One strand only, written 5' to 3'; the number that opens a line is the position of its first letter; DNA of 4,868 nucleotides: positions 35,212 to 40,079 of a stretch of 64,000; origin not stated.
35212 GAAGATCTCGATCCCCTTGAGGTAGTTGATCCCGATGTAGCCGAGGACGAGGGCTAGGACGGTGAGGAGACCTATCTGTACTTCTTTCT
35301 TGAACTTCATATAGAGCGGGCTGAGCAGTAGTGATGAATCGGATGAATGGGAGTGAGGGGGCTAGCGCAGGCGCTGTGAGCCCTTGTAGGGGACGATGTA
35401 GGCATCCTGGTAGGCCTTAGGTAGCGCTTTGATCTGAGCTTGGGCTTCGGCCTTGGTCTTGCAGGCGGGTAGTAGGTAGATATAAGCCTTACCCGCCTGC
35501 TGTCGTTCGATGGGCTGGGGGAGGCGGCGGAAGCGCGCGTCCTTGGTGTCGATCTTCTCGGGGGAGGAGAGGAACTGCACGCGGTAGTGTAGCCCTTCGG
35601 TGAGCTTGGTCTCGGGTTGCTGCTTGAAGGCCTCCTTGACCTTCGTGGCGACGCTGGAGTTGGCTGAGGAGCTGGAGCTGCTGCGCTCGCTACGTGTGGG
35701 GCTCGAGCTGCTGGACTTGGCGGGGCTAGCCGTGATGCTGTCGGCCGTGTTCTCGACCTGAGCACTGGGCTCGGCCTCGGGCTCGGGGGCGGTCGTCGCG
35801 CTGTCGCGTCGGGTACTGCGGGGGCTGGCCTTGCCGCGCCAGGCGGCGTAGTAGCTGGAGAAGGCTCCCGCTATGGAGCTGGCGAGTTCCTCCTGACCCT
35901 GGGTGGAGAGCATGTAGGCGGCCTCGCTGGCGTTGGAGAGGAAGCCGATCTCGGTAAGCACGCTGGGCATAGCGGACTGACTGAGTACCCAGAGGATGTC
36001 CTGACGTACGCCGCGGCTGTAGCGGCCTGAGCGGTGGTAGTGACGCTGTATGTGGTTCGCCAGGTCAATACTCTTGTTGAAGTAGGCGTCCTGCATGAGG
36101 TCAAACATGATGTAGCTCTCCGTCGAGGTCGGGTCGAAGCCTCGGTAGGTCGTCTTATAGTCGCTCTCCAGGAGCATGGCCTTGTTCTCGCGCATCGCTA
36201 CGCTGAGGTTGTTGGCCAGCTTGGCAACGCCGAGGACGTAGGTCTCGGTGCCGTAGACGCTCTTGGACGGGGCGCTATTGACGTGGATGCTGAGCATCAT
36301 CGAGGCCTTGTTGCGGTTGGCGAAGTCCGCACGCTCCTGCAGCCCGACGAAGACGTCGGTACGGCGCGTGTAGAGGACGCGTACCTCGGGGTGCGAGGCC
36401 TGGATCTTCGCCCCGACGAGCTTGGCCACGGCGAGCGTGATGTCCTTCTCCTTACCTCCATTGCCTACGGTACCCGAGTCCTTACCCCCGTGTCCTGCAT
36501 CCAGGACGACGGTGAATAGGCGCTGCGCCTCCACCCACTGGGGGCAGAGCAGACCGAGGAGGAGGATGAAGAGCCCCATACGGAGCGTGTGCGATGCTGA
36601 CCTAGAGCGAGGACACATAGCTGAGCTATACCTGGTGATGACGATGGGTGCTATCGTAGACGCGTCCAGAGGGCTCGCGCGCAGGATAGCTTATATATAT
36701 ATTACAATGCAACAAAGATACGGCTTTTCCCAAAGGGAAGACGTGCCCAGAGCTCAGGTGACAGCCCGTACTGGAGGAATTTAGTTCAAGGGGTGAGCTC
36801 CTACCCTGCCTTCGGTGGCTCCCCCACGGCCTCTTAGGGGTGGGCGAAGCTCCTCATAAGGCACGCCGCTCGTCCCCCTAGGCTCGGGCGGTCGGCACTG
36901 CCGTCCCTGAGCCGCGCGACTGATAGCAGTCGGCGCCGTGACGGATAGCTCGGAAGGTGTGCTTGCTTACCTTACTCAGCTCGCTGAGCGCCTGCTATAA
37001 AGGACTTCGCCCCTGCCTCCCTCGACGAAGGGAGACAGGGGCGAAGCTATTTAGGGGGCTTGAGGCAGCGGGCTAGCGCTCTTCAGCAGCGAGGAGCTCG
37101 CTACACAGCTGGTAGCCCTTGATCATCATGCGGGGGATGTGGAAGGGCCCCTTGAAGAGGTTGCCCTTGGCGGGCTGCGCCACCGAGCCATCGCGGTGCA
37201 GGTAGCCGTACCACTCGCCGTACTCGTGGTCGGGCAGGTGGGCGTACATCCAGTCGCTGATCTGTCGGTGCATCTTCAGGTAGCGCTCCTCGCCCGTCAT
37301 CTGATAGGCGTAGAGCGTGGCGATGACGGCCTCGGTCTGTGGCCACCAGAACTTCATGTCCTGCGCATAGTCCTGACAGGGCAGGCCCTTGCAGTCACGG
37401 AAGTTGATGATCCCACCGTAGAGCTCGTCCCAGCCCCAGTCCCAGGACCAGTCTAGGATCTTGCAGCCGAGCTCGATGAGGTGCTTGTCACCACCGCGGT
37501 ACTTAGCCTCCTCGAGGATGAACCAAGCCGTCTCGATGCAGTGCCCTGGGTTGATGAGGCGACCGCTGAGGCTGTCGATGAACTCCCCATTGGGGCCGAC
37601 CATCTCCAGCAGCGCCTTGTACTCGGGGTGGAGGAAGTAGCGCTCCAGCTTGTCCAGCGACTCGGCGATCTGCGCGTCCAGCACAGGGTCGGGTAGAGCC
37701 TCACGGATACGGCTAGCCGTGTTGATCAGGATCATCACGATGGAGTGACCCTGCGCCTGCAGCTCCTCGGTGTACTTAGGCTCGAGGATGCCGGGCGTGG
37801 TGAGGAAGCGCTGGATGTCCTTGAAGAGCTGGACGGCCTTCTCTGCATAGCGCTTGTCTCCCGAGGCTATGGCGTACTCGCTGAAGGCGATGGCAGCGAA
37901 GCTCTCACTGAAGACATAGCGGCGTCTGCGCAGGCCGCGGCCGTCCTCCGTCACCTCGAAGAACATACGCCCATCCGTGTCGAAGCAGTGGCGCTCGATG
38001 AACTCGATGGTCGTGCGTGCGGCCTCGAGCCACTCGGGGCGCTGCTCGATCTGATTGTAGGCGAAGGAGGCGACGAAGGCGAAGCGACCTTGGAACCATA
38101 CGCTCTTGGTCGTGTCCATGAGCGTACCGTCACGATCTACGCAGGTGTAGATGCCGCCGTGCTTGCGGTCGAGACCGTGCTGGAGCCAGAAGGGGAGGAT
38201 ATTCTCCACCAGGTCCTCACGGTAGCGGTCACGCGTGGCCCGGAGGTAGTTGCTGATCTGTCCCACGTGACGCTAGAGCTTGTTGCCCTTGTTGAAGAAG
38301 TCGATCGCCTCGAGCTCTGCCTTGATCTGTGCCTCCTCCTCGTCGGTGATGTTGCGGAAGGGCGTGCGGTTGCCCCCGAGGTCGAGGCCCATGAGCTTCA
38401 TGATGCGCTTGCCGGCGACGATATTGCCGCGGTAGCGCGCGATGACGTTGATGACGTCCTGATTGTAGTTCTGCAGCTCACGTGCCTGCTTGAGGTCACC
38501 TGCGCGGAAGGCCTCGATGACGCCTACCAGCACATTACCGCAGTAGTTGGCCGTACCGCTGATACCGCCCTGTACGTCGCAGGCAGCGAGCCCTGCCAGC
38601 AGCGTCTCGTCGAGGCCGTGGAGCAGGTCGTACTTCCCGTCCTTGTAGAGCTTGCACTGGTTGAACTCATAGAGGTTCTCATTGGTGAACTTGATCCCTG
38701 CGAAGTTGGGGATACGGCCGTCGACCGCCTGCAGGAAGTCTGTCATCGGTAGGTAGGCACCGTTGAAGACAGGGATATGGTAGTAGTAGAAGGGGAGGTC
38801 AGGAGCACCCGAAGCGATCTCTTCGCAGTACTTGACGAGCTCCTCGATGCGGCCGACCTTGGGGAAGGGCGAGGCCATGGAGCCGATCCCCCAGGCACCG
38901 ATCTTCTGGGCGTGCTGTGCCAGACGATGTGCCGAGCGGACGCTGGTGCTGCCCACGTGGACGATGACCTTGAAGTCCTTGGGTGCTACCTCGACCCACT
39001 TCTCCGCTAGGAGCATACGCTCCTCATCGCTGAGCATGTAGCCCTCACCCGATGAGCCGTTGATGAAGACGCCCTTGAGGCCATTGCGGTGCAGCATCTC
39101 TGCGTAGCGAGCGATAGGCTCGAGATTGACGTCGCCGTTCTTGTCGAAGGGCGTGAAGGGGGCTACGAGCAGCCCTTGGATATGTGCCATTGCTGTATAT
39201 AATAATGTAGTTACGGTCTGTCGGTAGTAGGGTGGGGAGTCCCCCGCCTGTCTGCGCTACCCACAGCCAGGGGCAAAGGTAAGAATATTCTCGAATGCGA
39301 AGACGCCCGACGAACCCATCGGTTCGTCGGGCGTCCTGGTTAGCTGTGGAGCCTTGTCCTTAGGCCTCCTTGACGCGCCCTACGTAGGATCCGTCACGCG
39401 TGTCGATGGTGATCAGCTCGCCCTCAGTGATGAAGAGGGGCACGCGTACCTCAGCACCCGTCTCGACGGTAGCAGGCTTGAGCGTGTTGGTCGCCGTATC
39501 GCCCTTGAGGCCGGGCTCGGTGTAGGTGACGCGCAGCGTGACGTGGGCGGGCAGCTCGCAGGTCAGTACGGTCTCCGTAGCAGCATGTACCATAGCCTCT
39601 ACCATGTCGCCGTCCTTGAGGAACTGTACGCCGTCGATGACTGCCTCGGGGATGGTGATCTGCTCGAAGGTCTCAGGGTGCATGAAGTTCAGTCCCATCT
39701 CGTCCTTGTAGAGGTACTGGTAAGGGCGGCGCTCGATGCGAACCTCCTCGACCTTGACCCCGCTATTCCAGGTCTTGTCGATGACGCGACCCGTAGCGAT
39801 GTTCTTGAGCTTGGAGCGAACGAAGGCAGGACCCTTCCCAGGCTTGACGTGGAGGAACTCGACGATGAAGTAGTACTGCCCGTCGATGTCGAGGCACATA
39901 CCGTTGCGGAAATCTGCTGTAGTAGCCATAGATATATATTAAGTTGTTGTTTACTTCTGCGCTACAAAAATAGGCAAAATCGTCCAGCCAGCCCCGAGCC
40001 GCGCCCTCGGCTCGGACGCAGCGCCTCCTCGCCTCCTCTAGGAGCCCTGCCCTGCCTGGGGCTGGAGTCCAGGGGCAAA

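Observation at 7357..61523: Dispersed family of tandem 22-bp near-palindromic units with a GATATC-centred core at 10 or more intergenic loci in 64 kb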

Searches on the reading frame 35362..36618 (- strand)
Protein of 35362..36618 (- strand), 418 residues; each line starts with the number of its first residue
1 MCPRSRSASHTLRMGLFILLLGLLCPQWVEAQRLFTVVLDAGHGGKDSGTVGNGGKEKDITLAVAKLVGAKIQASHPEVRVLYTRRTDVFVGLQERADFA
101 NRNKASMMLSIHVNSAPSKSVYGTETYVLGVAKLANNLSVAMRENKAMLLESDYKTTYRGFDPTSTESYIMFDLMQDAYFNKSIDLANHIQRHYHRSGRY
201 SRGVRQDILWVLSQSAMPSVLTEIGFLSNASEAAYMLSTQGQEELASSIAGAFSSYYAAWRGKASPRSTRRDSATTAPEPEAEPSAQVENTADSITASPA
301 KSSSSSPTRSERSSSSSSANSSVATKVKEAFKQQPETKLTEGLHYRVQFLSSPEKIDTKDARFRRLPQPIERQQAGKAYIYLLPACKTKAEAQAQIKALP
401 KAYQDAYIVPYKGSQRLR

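Call 82: search_protein_families(library=pfam, proteins=[window:35362-36618:-], max_evalue=0.00001)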
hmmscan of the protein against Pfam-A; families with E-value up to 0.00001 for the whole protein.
window:35362-36618:- (418 aa): 1 family
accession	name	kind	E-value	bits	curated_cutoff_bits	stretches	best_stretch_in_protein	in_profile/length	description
PF01520.23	Amidase_3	-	3.5e-48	164.4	27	1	37-252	1-171/174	N-acetylmuramoyl-L-alanine amidase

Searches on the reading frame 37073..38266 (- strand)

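Call 82: search_protein_families(library=pfam, proteins=[window:37073-38266:-], max_evalue=0.00001)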
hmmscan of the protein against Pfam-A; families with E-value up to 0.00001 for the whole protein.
window:37073-38266:- (397 aa): 1 family
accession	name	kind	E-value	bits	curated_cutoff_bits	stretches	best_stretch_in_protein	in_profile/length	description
PF07221.17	GlcNAc_2-epim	-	1.3e-43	150.1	23.4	1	38-368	1-336/347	N-acylglucosamine 2-epimerase (GlcNAc 2-epimerase)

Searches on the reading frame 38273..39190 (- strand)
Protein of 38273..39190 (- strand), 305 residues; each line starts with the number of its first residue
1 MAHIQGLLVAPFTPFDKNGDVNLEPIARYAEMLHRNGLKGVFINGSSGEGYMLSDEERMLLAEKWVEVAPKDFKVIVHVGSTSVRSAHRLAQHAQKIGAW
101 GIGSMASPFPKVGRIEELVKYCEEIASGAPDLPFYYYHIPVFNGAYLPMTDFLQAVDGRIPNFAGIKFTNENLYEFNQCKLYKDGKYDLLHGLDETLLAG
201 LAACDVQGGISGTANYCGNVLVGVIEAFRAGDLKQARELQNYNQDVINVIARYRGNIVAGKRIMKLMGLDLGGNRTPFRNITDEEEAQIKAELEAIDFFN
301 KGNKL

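Call 82: search_protein_families(library=pfam, proteins=[window:38273-39190:-], max_evalue=0.00001)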
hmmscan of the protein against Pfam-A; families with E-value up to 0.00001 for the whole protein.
window:38273-39190:- (305 aa): 1 family
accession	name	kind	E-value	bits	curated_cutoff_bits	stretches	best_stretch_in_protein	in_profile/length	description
PF00701.28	DHDPS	-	1.6e-48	165.4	22.1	1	4-295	2-288/289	Dihydrodipicolinate synthetase family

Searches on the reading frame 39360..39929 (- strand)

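Call 82: search_protein_families(library=pfam, proteins=[window:39360-39929:-], max_evalue=0.00001)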
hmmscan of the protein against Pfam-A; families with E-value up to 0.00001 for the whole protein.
window:39360-39929:- (189 aa): 3 families
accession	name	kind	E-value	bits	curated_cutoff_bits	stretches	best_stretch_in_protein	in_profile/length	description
PF09285.17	Elong-fact-P_C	-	2.7e-27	94.7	25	1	130-185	1-56/56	Elongation factor P, C-terminal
PF08207.18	EFP_N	-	6.5e-24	84.2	23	1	3-60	1-58/58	Elongation factor P (EF-P) KOW-like domain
PF01132.26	EFP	-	1e-16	61.1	27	1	68-115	1-49/54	Elongation factor P (EF-P) OB domain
